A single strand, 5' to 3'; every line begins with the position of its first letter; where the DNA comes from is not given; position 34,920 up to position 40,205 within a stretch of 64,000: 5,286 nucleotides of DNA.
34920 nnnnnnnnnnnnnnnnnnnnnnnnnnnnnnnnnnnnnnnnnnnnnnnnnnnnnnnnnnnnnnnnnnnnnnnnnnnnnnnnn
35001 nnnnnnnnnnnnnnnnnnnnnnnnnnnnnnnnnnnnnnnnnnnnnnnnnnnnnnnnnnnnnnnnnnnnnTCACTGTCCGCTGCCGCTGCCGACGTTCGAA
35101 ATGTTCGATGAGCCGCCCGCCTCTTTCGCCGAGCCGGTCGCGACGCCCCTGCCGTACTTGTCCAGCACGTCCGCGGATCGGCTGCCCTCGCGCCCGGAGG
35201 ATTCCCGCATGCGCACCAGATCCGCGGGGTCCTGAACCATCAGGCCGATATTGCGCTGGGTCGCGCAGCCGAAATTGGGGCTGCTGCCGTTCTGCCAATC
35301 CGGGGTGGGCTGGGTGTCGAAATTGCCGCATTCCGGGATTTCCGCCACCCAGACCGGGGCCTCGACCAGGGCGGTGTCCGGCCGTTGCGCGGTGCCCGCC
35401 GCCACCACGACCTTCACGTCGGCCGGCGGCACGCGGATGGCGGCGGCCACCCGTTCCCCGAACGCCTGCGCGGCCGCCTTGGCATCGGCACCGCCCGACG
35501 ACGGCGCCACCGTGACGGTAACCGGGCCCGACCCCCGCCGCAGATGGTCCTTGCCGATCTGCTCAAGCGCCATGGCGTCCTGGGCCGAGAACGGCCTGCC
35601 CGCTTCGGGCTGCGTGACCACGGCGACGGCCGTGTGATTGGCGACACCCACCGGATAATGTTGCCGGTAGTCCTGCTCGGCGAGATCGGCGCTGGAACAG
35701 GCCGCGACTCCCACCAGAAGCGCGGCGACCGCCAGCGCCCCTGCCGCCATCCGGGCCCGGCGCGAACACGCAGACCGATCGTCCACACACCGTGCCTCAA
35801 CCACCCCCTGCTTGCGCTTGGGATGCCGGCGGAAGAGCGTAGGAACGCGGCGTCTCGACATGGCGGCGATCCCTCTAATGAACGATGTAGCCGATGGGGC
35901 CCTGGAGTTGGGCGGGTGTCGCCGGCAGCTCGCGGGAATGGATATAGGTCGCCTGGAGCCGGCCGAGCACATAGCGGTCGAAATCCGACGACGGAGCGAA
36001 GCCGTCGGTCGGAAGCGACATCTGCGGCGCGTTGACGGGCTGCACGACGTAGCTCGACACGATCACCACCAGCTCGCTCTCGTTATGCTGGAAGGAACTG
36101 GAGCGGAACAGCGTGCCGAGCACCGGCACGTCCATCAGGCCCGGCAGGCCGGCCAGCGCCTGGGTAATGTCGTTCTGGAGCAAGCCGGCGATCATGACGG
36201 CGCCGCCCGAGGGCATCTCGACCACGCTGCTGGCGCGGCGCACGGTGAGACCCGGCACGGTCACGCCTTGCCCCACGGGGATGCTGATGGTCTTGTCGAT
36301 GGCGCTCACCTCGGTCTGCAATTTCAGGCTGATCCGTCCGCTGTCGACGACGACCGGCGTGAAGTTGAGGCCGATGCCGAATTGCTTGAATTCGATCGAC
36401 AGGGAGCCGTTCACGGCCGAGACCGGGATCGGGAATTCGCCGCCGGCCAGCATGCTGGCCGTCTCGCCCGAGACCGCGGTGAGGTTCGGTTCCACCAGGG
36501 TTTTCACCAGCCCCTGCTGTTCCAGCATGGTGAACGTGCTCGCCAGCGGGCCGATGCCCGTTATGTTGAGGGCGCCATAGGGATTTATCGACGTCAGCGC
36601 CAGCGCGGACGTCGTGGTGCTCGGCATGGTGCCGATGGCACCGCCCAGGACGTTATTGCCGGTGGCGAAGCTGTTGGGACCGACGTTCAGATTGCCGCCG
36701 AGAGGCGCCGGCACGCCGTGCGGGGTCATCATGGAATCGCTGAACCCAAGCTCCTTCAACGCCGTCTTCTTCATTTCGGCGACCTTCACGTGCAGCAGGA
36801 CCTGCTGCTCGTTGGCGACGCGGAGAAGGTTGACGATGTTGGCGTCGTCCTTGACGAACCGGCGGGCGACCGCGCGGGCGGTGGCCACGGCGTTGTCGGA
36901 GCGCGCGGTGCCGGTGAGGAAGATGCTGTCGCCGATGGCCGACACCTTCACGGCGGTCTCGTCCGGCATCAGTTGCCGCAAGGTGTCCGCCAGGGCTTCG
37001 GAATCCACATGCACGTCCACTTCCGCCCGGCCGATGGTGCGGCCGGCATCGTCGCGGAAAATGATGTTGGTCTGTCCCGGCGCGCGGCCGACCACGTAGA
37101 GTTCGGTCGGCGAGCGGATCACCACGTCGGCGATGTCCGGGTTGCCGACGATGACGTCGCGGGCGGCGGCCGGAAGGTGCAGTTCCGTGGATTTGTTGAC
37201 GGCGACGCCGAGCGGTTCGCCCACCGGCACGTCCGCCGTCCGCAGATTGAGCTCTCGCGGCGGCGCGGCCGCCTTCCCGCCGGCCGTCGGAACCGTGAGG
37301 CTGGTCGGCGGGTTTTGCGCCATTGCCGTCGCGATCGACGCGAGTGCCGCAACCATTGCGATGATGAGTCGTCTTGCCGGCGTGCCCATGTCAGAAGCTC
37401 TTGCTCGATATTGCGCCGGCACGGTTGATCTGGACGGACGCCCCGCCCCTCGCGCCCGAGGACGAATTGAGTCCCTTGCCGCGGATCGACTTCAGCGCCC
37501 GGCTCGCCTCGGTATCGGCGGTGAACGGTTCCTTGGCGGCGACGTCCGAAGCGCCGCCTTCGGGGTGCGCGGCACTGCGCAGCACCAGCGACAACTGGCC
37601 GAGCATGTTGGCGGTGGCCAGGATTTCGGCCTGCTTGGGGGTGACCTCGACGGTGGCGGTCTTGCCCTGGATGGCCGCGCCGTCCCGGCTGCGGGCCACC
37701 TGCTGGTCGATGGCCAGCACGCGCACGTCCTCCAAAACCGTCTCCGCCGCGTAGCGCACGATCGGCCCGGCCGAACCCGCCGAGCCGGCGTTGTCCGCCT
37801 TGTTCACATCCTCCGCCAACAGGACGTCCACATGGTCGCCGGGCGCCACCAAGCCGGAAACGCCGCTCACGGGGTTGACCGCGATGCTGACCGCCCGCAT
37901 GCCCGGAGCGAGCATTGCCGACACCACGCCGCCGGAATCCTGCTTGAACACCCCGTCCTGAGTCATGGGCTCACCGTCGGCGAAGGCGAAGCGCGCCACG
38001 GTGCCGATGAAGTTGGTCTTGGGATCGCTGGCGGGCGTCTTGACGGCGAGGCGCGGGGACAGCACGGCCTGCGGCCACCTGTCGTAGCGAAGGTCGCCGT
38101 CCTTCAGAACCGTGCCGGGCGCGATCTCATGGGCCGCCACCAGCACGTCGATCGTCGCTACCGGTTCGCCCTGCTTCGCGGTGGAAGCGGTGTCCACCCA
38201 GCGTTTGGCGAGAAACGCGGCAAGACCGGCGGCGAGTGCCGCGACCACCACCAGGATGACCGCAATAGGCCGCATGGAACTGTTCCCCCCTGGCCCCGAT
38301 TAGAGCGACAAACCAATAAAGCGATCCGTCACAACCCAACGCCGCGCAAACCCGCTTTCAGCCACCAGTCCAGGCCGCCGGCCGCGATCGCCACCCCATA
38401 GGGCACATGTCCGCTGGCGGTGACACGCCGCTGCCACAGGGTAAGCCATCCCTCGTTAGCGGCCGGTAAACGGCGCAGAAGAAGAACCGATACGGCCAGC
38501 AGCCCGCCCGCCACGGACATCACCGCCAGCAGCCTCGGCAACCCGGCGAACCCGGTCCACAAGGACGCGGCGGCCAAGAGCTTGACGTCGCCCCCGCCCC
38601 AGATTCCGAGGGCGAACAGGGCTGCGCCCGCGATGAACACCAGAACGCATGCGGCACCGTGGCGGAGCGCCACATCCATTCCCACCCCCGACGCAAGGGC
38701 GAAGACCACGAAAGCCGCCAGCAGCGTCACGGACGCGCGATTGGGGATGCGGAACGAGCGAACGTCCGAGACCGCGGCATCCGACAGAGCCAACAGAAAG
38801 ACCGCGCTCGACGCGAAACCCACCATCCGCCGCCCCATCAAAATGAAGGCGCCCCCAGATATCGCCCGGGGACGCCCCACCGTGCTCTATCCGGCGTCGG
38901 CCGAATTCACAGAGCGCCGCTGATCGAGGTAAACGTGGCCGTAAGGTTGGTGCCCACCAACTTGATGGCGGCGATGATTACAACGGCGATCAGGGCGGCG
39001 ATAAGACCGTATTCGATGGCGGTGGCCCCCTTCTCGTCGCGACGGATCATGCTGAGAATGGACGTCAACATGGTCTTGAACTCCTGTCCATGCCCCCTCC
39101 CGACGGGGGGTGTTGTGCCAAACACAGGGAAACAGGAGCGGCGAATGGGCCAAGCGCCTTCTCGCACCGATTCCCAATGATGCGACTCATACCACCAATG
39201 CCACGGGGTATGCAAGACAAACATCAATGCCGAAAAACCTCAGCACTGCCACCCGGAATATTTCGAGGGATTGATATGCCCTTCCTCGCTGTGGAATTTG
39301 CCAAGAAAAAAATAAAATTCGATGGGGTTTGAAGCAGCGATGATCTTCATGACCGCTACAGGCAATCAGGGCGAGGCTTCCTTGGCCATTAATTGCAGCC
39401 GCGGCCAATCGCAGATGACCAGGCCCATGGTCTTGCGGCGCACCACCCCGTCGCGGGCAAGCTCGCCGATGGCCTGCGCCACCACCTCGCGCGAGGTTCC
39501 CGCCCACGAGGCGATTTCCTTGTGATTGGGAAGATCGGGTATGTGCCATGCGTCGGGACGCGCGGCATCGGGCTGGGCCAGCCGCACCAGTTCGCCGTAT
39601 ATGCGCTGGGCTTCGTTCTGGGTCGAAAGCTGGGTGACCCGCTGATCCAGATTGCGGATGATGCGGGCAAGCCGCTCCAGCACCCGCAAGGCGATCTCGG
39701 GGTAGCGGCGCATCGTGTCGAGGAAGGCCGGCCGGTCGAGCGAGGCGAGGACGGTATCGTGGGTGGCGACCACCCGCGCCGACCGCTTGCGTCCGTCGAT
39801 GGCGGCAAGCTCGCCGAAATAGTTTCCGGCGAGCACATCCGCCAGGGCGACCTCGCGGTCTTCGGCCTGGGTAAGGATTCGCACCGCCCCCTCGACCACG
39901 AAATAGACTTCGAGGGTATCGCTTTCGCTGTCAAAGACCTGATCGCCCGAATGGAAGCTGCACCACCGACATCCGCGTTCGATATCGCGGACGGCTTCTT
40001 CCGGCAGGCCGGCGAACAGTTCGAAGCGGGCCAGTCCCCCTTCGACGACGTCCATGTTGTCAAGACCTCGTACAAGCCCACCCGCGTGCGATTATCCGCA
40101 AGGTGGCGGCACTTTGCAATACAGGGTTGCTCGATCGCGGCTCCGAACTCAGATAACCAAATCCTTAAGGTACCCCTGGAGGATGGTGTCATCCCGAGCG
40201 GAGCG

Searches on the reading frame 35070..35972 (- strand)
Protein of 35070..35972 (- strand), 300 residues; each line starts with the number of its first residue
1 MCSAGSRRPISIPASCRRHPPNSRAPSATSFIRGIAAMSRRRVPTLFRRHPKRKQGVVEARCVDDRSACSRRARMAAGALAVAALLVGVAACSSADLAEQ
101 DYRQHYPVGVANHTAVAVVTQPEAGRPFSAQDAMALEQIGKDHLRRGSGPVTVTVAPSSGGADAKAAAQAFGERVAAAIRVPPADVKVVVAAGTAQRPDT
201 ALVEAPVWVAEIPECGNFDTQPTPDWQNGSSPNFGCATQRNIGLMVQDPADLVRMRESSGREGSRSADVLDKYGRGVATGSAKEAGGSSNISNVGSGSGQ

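Call 19: search_protein_families(library=pfam, proteins=[window:35070-35972:-], max_evalue=0.0001)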
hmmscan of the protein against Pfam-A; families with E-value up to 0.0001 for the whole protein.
window:35070-35972:- (300 aa): 1 family
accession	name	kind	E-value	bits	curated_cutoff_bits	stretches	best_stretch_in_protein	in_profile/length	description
PF09476.15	Pilus_CpaD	-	3.7e-34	118.7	31.1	1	82-274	1-199/200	Pilus biogenesis CpaD protein (pilus_cpaD)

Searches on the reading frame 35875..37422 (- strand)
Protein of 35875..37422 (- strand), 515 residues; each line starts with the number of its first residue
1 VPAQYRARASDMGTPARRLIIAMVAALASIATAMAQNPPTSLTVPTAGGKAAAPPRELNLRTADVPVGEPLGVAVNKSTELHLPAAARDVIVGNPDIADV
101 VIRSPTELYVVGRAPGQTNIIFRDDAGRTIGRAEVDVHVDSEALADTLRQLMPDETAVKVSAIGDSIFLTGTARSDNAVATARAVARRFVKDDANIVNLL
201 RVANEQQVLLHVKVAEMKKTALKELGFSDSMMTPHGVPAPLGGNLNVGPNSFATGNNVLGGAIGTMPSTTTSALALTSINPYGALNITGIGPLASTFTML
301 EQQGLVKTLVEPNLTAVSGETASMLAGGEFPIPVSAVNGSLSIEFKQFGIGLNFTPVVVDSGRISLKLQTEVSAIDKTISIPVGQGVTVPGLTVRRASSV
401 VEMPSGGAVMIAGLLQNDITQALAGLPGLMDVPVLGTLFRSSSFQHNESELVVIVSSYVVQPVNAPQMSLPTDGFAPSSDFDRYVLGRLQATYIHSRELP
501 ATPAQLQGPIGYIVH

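Call 19: search_protein_families(library=pfam, proteins=[window:35875-37422:-], max_evalue=0.0001)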
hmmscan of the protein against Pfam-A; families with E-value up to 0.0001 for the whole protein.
window:35875-37422:- (515 aa): 3 families
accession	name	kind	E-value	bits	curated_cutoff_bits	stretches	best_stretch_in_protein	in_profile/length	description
PF00263.26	Secretin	-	4e-37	127.8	27.5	1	300-460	2-168/169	Bacterial type II and III secretion system protein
PF13629.12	T2SS-T3SS_pil_N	-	3.4e-19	68.8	23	1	71-137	5-71/72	Pilus formation protein N terminal region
PF04972.22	BON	-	1.5e-07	32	27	1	142-203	3-68/69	BON domain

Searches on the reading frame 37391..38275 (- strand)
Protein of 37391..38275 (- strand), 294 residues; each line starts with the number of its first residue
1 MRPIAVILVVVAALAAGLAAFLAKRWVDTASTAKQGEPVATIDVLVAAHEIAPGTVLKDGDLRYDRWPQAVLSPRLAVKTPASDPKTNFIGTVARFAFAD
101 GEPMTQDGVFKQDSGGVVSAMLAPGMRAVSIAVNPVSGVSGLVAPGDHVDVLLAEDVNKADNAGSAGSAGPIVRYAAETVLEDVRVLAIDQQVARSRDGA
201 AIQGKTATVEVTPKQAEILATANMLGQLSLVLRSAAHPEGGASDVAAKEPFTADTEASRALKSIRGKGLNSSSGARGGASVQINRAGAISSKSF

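Call 19: search_protein_families(library=pfam, proteins=[window:37391-38275:-], max_evalue=0.0001)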
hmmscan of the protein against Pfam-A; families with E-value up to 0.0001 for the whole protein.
window:37391-38275:- (294 aa): 2 families
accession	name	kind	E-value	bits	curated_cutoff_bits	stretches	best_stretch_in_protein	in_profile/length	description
PF16976.10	RcpC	-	1.7e-29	102.4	28.8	1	118-233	3-114/114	Flp pilus assembly protein RcpC/CpaB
PF08666.17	SAF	-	1.2e-07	32.6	21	1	43-107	2-60/63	SAF domain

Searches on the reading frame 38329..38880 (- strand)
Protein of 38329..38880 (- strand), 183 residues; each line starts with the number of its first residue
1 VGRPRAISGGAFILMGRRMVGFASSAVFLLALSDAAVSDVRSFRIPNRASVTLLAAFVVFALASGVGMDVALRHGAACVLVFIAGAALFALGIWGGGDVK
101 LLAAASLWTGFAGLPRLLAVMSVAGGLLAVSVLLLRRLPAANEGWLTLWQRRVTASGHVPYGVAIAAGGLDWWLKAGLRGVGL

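Call 19: search_protein_families(library=pfam, proteins=[window:38329-38880:-], max_evalue=0.0001)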
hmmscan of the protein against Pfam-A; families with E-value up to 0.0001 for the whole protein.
window:38329-38880:- (183 aa): 1 family
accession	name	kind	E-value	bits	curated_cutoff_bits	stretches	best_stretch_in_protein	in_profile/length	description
PF01478.23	Peptidase_A24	-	7.8e-15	55.6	26.5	1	27-130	2-104/104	Type IV leader peptidase family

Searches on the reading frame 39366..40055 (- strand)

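Call 19: search_protein_families(library=pfam, proteins=[window:39366-40055:-], max_evalue=0.0001)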
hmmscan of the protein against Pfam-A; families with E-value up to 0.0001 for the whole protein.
window:39366-40055:- (229 aa): 3 families
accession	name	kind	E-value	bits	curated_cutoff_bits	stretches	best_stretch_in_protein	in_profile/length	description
PF00027.35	cNMP_binding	-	2.2e-15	56.8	27.5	1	33-118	3-89/89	Cyclic nucleotide-binding domain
PF13545.12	HTH_Crp_2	-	1.6e-11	44.5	27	1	150-221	1-68/70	Crp-like helix-turn-helix domain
PF00392.27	GntR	-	5.6e-05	23.2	27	0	175-210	24-59/64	Bacterial regulatory proteins, gntR family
